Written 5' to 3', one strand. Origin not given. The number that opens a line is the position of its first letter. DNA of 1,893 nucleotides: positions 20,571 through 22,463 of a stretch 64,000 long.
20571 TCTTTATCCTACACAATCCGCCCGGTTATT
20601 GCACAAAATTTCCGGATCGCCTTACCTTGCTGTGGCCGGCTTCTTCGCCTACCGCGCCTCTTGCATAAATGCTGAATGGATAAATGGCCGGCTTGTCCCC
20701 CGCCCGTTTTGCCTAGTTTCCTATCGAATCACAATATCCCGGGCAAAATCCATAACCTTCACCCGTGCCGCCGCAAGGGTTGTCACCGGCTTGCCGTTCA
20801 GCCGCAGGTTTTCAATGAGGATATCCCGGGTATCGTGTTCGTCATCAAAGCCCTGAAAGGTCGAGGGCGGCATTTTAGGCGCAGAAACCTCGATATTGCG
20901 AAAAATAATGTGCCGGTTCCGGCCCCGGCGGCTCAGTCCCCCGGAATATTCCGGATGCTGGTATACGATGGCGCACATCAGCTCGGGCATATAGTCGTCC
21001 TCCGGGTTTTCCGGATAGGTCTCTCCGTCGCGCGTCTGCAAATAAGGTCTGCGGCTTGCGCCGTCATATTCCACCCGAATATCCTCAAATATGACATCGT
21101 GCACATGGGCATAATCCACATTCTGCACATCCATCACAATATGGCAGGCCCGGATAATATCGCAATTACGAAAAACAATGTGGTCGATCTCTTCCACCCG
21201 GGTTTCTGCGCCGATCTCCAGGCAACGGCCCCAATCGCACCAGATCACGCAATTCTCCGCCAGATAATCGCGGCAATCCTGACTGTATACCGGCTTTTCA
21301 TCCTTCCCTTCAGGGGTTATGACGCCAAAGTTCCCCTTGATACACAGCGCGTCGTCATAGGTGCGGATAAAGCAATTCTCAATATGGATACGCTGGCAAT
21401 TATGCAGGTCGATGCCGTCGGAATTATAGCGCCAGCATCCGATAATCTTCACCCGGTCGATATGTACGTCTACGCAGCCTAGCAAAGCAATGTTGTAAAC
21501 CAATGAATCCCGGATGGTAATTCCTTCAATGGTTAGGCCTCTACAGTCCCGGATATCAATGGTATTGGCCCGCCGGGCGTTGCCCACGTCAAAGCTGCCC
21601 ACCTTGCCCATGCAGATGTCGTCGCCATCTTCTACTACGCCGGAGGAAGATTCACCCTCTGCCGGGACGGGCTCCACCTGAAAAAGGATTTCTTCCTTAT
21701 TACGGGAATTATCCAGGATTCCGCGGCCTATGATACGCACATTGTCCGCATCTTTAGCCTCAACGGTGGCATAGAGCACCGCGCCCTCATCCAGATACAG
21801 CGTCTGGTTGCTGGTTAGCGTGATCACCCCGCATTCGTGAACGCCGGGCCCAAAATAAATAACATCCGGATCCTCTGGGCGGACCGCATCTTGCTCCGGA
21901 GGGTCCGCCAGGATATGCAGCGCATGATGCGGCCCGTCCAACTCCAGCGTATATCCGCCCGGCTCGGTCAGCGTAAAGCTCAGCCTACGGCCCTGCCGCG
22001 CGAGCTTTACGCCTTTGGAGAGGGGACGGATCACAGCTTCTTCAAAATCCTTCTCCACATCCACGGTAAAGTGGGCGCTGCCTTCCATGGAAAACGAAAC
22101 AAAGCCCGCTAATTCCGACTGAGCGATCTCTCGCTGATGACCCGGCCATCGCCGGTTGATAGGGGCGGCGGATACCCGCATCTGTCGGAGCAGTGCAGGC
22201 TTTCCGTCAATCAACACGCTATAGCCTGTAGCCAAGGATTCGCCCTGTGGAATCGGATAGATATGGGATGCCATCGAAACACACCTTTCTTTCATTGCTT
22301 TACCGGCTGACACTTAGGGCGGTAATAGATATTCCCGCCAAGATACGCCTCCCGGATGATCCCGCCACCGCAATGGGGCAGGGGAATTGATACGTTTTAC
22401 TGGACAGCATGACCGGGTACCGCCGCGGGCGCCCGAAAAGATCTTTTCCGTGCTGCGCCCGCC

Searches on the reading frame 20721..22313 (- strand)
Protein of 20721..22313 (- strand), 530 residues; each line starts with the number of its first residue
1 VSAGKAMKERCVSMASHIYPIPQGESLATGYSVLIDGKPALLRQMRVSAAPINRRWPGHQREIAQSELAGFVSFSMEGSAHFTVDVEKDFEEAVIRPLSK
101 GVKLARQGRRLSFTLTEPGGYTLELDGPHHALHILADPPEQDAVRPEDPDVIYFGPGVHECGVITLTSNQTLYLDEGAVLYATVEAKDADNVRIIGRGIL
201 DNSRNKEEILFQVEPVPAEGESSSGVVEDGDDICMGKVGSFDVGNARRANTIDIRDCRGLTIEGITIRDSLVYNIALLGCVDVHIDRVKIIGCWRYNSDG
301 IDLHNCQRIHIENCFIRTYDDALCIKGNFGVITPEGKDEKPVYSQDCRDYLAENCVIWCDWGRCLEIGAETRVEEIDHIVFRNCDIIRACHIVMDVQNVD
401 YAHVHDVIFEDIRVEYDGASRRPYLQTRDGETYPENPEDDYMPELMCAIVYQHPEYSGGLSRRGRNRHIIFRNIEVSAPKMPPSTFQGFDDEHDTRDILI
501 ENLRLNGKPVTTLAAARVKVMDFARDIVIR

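Call 64: search_protein_families(library=ncbifam, proteins=[window:20721-22313:-], max_evalue=1e-10)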
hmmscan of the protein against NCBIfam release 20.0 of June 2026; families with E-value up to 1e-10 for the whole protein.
window:20721-22313:- (530 aa): 3 families
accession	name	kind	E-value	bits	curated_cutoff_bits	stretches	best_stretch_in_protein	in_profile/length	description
NF051861.1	PolglcturonPglBAgro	equivalog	6.5e-24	84.4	600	1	147-416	25-282/437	polygalacturonase PglB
NF049898.1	RhamgalacuronBT4146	equivalog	1.7e-15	56.8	500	1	151-333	32-213/445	rhamnogalacturonidase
NF049899.1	RhamgalacuronBT4153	equivalog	4.4e-11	42.1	650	0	247-335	180-272/432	rhamnogalacturonidase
